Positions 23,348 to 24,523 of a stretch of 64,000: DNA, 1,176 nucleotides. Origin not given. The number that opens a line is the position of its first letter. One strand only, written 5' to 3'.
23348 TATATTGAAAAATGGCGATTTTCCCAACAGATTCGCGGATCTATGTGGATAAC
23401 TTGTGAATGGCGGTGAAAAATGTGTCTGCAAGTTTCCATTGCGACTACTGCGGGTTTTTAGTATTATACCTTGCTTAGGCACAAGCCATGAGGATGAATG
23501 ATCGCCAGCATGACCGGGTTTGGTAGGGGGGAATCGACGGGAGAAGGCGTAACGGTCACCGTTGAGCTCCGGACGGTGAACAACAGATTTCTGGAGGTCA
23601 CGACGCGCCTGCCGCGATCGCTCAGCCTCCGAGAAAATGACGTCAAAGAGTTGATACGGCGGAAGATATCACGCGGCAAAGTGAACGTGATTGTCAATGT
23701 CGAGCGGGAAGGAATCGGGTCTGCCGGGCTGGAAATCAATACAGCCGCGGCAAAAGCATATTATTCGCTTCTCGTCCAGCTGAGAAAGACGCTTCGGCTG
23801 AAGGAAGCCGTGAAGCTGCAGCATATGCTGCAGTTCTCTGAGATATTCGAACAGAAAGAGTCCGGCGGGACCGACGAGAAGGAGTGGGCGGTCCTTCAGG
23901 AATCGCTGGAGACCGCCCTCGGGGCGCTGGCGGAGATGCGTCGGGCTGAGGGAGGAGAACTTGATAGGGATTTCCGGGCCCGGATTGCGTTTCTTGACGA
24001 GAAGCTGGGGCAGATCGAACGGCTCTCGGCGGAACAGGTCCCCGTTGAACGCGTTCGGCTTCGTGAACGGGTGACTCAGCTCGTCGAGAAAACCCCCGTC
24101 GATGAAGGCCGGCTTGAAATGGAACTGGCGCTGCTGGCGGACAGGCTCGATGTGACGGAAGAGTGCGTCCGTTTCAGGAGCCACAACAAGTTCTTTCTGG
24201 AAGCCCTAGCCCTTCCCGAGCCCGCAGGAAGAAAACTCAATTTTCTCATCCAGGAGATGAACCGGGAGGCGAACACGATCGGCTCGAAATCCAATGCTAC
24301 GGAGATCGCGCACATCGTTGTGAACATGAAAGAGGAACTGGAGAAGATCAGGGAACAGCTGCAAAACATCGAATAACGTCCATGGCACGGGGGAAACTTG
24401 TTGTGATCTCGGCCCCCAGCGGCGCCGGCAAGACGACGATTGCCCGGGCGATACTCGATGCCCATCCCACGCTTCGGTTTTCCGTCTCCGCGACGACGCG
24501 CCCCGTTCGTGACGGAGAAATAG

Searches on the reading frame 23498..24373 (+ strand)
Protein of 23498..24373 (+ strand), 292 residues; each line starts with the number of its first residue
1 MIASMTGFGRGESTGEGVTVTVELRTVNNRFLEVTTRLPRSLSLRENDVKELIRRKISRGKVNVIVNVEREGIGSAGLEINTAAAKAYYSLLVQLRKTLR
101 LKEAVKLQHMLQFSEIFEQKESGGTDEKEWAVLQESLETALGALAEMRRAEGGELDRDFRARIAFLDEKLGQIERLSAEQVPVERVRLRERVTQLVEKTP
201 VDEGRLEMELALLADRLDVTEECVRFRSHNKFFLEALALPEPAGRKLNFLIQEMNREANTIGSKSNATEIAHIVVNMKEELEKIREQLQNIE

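Call 56: search_protein_families(library=pfam, proteins=[window:23498-24373:+], max_evalue=0.00001)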
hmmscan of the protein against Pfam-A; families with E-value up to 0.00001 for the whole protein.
window:23498-24373:+ (292 aa): 2 families
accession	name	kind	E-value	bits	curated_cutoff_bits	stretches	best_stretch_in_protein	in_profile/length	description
PF03755.18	YicC-like_N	-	2e-43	148.9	25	1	2-156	1-155/156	Endoribonuclease YicC-like, N-terminal region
PF08340.16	YicC-like_C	-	6.8e-41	139.6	27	1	174-292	2-120/120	Endoribonuclease YicC-like, C-terminal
